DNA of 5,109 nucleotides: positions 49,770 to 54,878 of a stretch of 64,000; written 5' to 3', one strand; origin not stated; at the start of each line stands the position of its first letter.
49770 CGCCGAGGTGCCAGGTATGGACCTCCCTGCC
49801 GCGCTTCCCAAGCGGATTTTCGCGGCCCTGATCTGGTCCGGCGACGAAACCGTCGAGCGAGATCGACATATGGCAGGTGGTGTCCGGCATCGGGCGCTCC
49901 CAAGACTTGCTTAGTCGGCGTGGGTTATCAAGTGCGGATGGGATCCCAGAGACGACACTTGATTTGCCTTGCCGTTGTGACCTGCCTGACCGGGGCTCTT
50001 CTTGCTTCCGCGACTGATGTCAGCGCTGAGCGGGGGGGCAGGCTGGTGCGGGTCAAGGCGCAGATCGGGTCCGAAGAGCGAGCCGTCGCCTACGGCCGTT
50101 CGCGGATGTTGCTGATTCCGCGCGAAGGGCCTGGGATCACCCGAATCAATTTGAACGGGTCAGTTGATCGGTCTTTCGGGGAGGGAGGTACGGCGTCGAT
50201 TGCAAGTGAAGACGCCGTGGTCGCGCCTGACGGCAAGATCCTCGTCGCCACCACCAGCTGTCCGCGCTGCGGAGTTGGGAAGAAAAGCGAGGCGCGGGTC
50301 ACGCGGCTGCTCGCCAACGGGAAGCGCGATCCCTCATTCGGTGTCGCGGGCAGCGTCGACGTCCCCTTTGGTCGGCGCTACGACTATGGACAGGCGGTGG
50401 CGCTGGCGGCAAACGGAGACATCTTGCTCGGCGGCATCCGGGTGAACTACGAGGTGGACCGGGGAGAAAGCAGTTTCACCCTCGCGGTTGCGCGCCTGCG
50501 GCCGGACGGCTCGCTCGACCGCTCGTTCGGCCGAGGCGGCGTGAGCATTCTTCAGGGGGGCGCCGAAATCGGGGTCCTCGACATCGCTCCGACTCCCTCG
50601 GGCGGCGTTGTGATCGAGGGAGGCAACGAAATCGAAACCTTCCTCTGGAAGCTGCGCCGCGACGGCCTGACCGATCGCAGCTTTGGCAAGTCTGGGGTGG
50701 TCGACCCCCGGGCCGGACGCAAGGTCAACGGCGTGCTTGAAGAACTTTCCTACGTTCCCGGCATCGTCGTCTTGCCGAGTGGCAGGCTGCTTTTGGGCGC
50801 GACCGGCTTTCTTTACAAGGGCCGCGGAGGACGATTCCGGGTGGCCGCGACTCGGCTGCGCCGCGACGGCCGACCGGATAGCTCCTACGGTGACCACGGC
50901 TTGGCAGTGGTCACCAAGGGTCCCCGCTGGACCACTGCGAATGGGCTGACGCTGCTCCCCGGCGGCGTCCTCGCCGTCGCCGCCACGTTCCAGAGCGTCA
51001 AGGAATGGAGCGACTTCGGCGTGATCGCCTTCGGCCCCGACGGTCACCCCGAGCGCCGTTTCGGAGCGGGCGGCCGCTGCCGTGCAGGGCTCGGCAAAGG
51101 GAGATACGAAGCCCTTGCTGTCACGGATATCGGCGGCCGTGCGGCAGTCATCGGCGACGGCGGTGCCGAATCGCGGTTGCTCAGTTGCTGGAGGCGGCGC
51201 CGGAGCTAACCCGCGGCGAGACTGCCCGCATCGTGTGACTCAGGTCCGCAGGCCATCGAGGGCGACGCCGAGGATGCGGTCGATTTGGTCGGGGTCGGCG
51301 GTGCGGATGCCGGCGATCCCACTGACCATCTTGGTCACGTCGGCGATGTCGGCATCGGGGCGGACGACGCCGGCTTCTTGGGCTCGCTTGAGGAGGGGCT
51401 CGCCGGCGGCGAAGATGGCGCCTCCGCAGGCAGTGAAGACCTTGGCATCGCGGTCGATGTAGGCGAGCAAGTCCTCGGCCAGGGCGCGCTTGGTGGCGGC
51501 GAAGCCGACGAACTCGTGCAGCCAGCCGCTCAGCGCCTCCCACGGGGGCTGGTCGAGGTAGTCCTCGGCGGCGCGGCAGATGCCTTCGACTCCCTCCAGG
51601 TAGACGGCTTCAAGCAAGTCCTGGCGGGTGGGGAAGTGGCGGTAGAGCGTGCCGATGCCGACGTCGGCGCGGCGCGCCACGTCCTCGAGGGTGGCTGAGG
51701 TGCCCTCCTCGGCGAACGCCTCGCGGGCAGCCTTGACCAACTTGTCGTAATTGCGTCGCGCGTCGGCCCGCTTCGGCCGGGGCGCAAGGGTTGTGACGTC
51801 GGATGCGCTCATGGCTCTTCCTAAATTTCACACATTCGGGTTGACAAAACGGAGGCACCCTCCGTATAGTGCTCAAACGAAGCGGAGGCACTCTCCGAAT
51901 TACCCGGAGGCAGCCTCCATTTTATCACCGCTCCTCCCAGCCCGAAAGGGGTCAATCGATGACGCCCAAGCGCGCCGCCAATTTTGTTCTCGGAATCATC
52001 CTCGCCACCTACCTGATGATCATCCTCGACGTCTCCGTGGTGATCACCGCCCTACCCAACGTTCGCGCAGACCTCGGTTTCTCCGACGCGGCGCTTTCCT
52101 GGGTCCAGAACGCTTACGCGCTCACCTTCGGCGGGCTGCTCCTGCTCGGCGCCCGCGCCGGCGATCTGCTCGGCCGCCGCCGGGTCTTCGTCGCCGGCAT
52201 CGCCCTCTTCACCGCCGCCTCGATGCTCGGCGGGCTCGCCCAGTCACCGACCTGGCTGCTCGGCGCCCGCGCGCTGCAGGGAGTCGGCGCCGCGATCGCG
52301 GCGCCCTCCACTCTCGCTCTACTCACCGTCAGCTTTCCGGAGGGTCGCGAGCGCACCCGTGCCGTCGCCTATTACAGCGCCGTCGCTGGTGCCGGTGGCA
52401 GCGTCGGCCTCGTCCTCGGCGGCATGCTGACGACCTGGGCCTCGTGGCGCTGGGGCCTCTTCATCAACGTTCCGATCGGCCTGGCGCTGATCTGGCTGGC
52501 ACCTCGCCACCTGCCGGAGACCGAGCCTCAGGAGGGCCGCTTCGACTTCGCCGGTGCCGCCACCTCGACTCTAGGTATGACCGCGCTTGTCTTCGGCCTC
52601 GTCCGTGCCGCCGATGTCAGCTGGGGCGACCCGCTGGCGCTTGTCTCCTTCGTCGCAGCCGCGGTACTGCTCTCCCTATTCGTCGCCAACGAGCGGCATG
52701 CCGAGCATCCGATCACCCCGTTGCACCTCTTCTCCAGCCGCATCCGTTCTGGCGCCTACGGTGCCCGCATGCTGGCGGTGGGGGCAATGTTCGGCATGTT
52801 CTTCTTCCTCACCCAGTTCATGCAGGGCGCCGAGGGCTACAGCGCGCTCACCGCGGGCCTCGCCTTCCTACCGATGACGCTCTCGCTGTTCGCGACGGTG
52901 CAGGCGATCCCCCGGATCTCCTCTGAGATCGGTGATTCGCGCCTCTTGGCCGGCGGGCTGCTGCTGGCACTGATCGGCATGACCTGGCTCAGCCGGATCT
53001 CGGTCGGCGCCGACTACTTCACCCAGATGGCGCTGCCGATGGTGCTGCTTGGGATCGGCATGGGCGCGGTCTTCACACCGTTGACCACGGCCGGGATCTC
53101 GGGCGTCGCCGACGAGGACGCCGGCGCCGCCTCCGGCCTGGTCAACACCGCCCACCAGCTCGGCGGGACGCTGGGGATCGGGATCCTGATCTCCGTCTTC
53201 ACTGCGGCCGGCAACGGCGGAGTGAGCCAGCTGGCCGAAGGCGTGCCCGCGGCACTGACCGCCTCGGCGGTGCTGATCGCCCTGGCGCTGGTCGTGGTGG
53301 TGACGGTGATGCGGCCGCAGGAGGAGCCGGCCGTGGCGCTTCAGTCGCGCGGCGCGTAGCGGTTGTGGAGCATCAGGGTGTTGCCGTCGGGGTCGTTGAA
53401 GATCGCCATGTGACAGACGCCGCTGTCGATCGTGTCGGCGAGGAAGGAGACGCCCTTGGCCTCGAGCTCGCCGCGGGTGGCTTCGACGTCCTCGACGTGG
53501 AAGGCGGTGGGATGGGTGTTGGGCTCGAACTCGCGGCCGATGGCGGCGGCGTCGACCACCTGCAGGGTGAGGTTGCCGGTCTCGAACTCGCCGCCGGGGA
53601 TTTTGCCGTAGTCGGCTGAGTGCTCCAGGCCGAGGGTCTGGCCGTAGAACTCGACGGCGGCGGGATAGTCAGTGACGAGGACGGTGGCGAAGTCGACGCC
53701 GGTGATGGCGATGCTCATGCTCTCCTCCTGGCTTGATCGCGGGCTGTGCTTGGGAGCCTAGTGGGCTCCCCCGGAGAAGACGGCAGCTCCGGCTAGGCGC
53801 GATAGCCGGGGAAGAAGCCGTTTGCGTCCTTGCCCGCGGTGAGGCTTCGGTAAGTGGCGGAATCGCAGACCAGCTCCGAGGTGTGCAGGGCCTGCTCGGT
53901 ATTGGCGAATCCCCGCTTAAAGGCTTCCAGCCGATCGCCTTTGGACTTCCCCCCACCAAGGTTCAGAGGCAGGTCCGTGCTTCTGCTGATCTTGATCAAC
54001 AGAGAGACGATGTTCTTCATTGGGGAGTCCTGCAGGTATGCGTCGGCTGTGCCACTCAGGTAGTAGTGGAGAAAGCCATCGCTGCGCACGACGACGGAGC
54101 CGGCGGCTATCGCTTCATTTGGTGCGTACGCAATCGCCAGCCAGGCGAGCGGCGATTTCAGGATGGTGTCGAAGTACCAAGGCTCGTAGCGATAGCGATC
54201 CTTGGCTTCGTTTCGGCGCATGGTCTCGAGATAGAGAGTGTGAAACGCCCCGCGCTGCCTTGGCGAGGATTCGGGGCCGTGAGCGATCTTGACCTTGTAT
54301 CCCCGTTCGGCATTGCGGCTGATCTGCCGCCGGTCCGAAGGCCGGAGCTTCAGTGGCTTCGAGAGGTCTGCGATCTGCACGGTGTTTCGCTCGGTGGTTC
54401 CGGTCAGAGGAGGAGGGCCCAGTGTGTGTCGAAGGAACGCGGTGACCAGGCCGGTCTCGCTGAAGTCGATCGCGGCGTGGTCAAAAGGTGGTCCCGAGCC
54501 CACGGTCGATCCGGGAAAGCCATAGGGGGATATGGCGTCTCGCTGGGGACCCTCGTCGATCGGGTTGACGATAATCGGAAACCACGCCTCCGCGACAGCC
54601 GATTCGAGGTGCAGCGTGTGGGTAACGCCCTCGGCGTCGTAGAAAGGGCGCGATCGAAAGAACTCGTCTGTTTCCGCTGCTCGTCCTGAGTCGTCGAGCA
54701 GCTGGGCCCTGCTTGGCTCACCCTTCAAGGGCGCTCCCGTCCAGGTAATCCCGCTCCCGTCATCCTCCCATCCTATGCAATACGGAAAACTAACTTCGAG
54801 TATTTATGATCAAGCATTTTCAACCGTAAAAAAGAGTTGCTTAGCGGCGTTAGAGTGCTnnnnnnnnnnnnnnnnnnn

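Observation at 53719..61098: Lower-GC block with an uncharacterised, mostly membrane-associated gene set (best candidate for a new system)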

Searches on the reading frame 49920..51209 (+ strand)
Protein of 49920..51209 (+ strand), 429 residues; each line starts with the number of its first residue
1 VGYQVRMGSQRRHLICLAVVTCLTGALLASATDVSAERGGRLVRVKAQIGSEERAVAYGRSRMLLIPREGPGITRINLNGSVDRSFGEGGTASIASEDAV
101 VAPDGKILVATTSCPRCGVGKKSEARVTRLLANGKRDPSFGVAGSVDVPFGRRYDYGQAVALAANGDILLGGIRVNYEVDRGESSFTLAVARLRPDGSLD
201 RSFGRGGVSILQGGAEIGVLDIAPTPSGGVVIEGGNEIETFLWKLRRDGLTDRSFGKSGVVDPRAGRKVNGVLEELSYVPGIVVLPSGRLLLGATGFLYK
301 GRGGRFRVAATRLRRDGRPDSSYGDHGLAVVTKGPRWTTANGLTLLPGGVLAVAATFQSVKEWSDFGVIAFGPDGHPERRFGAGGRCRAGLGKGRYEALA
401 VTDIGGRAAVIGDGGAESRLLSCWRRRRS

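Call 77: search_protein_families(library=pfam, proteins=[window:49920-51209:+], max_evalue=0.01)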
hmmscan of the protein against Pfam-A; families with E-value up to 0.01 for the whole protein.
window:49920-51209:+ (429 aa): 1 family
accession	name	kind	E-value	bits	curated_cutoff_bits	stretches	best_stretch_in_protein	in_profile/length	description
PF17164.10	DUF5122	-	7.8e-15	55.3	27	2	164-203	2-36/36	Domain of unknown function (DUF5122) beta-propeller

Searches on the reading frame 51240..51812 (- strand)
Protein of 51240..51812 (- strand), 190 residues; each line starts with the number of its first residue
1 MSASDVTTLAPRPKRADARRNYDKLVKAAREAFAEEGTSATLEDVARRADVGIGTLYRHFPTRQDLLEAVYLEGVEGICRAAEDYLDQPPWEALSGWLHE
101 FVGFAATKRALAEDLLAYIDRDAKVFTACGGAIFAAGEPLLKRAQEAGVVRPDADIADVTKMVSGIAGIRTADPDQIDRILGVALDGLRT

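Call 113: search_protein_families(library=pfam, proteins=[window:51240-51812:-], max_evalue=0.001)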
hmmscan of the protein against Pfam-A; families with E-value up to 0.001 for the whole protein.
window:51240-51812:- (190 aa): 3 families
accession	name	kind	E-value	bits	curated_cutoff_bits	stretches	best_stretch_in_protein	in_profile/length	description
PF21597.2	TetR_C_43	-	8e-22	77.9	27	1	90-189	2-104/105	Transcriptional regulator SbtR-like, C-terminal domain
PF00440.29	TetR_N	-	6.7e-15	55.1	24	1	25-70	1-47/47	Bacterial regulatory proteins, tetR family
PF16859.10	TetR_C_11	-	1.9e-05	25.4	32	1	94-168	11-91/113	Tetracyclin repressor-like, C-terminal domain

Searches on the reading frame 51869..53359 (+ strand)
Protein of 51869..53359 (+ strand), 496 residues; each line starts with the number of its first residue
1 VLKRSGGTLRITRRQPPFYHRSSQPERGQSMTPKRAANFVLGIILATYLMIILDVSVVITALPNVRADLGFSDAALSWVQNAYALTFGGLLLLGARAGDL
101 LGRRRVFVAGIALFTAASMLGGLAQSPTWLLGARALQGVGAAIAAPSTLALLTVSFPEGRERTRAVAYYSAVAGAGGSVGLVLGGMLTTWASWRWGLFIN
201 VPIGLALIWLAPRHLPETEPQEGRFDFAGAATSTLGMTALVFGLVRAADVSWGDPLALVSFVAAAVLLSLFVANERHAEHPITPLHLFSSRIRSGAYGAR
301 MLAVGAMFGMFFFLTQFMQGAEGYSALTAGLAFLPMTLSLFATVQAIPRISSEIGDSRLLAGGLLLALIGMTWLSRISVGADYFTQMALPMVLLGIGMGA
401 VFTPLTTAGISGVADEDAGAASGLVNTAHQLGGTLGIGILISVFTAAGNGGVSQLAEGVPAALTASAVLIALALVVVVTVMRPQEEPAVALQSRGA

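Call 113: search_protein_families(library=pfam, proteins=[window:51869-53359:+], max_evalue=0.001)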
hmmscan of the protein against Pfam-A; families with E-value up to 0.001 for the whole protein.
window:51869-53359:+ (496 aa): 1 family
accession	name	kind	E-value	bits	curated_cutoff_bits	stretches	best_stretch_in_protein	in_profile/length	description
PF07690.21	MFS_1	-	3.3e-48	164.8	33.4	1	45-436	2-346/347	Major Facilitator Superfamily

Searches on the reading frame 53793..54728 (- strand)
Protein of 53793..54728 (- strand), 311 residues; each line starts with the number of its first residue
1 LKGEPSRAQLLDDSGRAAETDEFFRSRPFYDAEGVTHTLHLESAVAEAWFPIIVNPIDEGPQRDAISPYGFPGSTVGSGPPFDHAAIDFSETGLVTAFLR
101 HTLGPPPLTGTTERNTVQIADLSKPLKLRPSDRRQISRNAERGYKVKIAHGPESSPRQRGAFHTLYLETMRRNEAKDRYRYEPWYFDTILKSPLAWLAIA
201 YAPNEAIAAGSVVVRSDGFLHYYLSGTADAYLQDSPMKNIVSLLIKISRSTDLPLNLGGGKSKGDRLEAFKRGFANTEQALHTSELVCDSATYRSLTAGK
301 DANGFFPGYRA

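Call 4: search_protein_families(library=pfam, proteins=[window:53793-54728:-], max_evalue=0.1)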
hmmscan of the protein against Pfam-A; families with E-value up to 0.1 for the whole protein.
window:53793-54728:- (311 aa): 1 family
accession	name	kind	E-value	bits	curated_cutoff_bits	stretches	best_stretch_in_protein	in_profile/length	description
PF13480.13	Acetyltransf_6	-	0.00047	20.8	22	1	132-245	7-121/143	Acetyltransferase (GNAT) domain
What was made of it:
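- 53793..54728 (-): FemAB-family / Acetyltransf_6 (double-GNAT) transferase. It is soluble and transcribed divergently from the toroid gene. Pfam PF13480 at 20.8 bits (cut-off 22) in the window copy (call 4).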

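Call 5: search_protein_families(library=padloc, proteins=[window:53793-54728:-], max_evalue=0.1)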
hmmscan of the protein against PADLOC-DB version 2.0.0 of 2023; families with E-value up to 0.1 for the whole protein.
window:53793-54728:- (311 aa): 0 families

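Call 8: search_protein_families(library=ncbifam, proteins=[window:53793-54728:-], max_evalue=0.1)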
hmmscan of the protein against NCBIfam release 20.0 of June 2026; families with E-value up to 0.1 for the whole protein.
window:53793-54728:- (311 aa): 0 families

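Call 73: search_protein_families(library=phrogs, proteins=[window:53793-54728:-], max_evalue=0.01)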
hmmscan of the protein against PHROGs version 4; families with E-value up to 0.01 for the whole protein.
window:53793-54728:- (311 aa): 0 families

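Call 83: search_solved_structures(query=A10, max_evalue=10, show_alignments=1)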
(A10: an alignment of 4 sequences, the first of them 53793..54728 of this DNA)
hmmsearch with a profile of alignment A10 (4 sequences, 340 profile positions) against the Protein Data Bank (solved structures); distinct sequences matched with E-value up to 10: 0.

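Call 84: search_protein_families(library=pfam, alignment_id=A10, max_evalue=0.1)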
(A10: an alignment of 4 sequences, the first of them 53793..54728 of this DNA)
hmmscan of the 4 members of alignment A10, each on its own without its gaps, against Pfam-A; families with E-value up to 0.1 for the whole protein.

A. member 1, window:53793-54728:- (311 aa): 1 family
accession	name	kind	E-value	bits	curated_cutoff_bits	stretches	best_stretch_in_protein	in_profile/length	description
PF13480.13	Acetyltransf_6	-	0.00047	20.8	22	1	132-245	7-121/143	Acetyltransferase (GNAT) domain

B. families by the number of members that match (of 4 scanned): 2 families
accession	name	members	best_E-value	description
PF13480.13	Acetyltransf_6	4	1.1e-08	Acetyltransferase (GNAT) domain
PF02388.22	FemAB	1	0.007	FemAB family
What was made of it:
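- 53793..54728 (-): All 4 cassette orthologs match it, best E = 1.1e-8, and one also matches FemAB (call 84).
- On FemABX / Acetyltransf_6 (PF13480): One also hits FemAB at E = 0.007 (call 84).
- Closest known: FemABX-family transferases used as mobile immunity factors. Same: The Pfam Acetyltransf_6/FemAB signal is present (call 84).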
